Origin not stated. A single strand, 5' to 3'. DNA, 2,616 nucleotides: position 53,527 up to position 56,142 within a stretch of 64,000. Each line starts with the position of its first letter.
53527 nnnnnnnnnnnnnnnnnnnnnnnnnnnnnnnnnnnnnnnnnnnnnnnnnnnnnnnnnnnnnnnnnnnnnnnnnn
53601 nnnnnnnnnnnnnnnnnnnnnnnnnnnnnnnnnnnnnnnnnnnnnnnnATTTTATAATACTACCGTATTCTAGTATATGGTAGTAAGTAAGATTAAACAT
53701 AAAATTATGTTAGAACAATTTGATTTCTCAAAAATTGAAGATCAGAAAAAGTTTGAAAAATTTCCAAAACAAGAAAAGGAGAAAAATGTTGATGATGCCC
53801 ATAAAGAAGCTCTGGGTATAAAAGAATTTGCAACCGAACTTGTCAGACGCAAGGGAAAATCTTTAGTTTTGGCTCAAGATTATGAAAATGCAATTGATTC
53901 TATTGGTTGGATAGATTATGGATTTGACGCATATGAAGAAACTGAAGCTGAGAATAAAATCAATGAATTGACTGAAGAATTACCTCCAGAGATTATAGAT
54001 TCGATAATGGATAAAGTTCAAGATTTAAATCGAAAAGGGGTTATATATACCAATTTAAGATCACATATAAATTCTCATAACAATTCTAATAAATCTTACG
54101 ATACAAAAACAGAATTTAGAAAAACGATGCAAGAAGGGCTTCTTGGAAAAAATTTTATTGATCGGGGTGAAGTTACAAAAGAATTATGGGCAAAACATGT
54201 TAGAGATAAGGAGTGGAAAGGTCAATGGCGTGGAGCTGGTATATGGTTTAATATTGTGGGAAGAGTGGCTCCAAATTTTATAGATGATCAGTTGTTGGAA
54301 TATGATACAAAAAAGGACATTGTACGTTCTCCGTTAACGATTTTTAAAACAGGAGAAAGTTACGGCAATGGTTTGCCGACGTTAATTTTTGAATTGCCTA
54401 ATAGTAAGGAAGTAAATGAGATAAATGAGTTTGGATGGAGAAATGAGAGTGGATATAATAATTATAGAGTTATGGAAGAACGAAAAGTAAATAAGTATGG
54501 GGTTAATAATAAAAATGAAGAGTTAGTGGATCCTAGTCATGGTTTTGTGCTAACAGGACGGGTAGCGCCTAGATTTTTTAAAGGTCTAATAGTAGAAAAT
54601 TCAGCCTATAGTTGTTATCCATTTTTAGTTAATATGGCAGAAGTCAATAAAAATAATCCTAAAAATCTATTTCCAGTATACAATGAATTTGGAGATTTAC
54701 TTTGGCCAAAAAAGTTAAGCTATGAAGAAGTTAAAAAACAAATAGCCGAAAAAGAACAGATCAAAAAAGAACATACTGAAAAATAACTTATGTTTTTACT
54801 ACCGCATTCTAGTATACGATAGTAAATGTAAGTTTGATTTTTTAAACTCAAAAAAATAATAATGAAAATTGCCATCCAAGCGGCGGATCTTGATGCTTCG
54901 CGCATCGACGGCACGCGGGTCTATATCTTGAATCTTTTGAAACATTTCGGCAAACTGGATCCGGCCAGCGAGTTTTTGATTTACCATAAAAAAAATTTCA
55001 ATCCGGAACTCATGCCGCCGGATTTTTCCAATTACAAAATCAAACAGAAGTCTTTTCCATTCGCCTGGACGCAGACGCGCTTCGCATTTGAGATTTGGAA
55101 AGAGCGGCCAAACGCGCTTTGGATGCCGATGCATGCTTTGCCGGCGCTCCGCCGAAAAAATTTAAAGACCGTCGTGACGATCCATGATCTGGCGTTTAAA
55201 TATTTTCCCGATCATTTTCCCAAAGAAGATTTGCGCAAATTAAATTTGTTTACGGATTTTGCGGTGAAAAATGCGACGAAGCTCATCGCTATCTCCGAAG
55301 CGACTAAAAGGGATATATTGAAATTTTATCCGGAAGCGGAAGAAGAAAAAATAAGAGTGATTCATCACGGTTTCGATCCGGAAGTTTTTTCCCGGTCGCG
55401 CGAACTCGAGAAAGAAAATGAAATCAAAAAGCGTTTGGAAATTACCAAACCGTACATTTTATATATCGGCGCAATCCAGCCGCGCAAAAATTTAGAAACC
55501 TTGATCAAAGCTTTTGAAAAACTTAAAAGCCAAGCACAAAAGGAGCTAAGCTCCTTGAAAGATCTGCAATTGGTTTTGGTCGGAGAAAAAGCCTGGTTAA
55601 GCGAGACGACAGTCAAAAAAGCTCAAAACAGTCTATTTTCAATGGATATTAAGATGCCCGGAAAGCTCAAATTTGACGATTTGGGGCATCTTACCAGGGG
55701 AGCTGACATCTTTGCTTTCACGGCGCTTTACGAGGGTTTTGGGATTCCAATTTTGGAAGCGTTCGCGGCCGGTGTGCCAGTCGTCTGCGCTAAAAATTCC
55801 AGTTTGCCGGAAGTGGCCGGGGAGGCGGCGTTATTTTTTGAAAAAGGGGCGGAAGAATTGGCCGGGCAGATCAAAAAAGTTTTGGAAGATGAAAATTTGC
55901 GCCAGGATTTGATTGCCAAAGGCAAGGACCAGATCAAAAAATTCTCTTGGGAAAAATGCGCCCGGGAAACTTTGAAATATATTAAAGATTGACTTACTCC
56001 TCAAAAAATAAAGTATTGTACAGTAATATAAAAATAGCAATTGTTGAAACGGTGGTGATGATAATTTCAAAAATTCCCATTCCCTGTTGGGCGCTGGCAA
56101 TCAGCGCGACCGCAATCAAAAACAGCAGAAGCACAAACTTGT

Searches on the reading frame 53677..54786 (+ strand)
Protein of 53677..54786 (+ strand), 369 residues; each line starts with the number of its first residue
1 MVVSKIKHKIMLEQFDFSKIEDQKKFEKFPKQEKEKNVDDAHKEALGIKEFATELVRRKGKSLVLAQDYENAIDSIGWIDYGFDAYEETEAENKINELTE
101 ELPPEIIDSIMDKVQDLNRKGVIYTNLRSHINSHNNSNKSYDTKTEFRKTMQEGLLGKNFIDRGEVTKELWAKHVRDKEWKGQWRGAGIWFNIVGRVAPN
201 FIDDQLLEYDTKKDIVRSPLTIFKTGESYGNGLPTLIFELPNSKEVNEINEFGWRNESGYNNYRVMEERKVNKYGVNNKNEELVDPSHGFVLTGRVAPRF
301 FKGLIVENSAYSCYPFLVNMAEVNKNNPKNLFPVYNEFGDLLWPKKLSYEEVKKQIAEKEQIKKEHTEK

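Call 93: search_protein_families(library=pfam, proteins=[window:53677-54786:+], max_evalue=0.001)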
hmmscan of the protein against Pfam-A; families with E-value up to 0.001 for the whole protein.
window:53677-54786:+ (369 aa): 1 family
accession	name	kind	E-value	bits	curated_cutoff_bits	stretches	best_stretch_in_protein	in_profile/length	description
PF18330.7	Lig_C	-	0.00089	19.7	25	0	82-137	22-77/125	Ligase Pab1020 C-terminal region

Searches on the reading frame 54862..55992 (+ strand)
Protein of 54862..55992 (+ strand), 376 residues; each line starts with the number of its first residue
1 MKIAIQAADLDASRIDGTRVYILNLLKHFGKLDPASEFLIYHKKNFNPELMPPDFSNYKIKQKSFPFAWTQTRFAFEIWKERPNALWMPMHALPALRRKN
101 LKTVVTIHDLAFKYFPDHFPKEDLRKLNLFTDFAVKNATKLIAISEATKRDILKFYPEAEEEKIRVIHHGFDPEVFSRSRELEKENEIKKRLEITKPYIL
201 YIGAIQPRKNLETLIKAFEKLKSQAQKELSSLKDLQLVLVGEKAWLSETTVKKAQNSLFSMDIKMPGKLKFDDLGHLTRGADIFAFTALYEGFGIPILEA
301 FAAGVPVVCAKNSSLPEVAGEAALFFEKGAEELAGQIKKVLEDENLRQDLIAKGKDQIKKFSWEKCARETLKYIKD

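Call 93: search_protein_families(library=pfam, proteins=[window:54862-55992:+], max_evalue=0.001)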
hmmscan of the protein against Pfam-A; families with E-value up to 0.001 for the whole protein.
window:54862-55992:+ (376 aa): 6 families
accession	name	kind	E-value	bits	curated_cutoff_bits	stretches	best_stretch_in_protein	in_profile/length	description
PF00534.26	Glycos_transf_1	-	2.7e-34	118.6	26.4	1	187-356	4-171/172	Glycosyl transferases group 1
PF13692.12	Glyco_trans_1_4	-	1.2e-23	84.4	27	1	197-343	2-142/142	Glycosyl transferases group 1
PF13439.12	Glyco_transf_4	-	1.4e-13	51.7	28.5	1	16-174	2-169/170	Glycosyltransferase Family 4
PF13524.12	Glyco_trans_1_2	-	6.4e-10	39.6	25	1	227-370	7-142/144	Glycosyl transferase-like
PF20706.3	GT4-conflict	-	4e-09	36.4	26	1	163-368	173-383/385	Family 4 Glycosyltransferase in conflict systems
PF13579.12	Glyco_trans_4_4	-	0.00021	22.1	29.7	1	92-169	86-157/158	Glycosyl transferase 4-like domain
